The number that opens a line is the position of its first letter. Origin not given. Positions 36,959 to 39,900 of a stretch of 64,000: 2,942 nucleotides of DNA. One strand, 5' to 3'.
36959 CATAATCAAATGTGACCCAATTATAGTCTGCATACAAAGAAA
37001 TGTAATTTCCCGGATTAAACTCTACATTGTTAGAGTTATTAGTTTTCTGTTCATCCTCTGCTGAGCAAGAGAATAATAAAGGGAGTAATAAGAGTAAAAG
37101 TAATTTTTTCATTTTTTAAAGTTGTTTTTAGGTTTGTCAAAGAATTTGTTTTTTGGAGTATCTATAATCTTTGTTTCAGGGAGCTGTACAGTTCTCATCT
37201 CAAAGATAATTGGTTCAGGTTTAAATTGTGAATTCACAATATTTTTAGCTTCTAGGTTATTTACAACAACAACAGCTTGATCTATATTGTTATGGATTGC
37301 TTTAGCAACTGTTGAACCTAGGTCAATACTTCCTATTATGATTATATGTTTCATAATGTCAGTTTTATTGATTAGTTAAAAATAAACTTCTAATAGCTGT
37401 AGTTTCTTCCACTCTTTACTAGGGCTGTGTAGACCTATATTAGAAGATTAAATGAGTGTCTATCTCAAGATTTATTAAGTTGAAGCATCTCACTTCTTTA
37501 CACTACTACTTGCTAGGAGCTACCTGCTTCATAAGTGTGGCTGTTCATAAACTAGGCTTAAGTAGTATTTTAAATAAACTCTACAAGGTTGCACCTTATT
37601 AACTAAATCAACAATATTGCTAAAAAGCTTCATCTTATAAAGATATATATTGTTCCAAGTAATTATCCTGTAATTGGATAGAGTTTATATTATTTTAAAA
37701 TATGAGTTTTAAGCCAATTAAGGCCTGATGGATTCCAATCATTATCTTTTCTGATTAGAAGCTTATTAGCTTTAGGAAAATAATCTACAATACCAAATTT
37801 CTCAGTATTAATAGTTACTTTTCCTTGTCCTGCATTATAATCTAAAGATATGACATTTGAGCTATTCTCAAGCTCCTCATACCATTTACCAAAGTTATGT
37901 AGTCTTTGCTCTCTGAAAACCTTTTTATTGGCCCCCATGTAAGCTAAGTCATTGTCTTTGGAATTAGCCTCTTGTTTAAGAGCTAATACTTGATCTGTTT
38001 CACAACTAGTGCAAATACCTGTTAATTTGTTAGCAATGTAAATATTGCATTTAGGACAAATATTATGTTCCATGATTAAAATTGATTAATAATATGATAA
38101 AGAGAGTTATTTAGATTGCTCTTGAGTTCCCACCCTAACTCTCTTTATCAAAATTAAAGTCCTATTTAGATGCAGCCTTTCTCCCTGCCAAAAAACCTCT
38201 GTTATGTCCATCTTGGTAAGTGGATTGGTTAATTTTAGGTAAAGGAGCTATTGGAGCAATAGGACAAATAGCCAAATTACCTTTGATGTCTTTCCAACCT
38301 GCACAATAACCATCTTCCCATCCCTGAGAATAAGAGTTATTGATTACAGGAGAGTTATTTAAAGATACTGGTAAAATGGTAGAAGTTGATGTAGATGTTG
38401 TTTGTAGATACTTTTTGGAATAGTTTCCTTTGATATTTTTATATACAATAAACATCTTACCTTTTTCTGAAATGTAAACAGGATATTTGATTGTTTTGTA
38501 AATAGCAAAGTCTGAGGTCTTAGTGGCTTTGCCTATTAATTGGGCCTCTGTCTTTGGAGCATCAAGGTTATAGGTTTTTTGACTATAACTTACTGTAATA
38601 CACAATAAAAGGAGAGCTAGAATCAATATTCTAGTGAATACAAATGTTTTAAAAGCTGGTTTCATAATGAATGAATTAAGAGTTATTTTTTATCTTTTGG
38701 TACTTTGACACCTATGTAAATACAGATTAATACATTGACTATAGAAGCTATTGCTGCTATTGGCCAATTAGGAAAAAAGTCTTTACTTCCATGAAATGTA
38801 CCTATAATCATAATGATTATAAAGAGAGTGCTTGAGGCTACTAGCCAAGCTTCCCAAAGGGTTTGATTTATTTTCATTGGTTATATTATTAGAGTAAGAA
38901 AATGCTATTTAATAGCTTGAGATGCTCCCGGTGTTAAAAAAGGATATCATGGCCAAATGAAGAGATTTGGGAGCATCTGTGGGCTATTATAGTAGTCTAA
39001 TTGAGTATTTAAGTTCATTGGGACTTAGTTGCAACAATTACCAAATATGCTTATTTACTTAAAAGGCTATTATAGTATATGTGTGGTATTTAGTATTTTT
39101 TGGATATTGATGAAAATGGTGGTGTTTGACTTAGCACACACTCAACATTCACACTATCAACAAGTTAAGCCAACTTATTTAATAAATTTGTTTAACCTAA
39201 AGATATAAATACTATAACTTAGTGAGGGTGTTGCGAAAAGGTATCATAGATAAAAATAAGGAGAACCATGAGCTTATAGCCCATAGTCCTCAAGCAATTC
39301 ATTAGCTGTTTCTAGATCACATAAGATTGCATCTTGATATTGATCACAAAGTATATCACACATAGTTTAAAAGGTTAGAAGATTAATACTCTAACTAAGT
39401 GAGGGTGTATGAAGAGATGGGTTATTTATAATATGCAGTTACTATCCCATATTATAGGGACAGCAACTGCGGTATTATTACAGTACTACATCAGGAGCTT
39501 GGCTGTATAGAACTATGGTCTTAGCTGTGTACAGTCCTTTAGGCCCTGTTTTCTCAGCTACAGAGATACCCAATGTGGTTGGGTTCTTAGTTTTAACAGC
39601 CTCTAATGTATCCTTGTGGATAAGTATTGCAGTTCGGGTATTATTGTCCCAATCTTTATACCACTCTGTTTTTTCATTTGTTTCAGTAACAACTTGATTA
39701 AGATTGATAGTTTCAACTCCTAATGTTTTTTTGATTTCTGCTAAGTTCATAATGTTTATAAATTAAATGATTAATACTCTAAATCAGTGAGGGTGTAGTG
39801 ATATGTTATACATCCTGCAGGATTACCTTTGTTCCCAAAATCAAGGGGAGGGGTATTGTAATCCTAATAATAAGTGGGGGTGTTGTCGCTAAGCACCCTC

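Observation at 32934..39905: Conserved ~27-nt promoter-like motif preceding accessory-region transcription units; core identical to the T3-type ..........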

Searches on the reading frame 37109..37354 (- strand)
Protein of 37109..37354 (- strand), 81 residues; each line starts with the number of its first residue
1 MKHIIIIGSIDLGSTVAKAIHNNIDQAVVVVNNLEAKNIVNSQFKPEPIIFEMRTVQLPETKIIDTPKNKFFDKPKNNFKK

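Call 72: search_protein_families(library=pfam, max_evalue=0.01, proteins=[window:37109-37354:-])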
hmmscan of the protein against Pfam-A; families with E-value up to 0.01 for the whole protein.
window:37109-37354:- (81 aa): 1 family
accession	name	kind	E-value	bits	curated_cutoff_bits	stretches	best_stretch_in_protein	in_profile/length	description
PF20754.2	Thermo-DBP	-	0.0061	17.2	24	1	4-65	5-67/98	Thermo-DBP-RP2 C-terminal domain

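Call 73: search_protein_families(library=phrogs, max_evalue=0.001, proteins=[window:37109-37354:-])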
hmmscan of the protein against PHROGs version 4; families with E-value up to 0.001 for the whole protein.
window:37109-37354:- (81 aa): 0 families

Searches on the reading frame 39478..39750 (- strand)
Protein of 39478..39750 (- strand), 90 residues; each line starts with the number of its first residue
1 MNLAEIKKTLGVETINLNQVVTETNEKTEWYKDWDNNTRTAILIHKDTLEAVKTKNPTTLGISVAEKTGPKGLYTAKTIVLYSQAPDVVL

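Call 72: search_protein_families(library=pfam, max_evalue=0.01, proteins=[window:39478-39750:-])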
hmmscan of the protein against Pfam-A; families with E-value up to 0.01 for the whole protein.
window:39478-39750:- (90 aa): 0 families

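Call 73: search_protein_families(library=phrogs, max_evalue=0.001, proteins=[window:39478-39750:-])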
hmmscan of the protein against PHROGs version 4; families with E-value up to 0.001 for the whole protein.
window:39478-39750:- (90 aa): 0 families

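Call 78: find_homologous_proteins(query=window:39478-39750:-, max_evalue=0.001)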
Query window:39478-39750:- (90 aa): 9 proteins with E <= 0.001 among 10 candidates.
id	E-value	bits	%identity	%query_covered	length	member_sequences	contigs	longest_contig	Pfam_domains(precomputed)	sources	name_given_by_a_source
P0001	5.1e-51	187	100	100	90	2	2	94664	-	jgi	jgi:ribosomal protein L11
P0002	7.0e-29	117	66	99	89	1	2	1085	-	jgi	-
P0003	1.9e-27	112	66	99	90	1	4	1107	-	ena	-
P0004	6.1e-27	111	67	98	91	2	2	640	-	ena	-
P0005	5.9e-26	107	66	93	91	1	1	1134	-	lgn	-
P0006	6.8e-26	107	61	99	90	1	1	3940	-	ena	-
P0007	1.9e-21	93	58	99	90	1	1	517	-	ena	-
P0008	2.9e-21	92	54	98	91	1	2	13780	-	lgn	-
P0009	1.6e-20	90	55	100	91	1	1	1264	-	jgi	-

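Call 79: find_encoding_contigs(protein=P0001, flank=10000, max_places=4)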
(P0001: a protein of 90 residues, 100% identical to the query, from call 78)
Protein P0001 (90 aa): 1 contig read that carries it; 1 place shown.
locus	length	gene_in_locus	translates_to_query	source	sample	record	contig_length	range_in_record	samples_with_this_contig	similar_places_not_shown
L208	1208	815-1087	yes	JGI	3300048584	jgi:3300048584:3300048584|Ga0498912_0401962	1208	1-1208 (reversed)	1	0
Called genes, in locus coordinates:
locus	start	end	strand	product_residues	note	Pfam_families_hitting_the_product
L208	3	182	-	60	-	?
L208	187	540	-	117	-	-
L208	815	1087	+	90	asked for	-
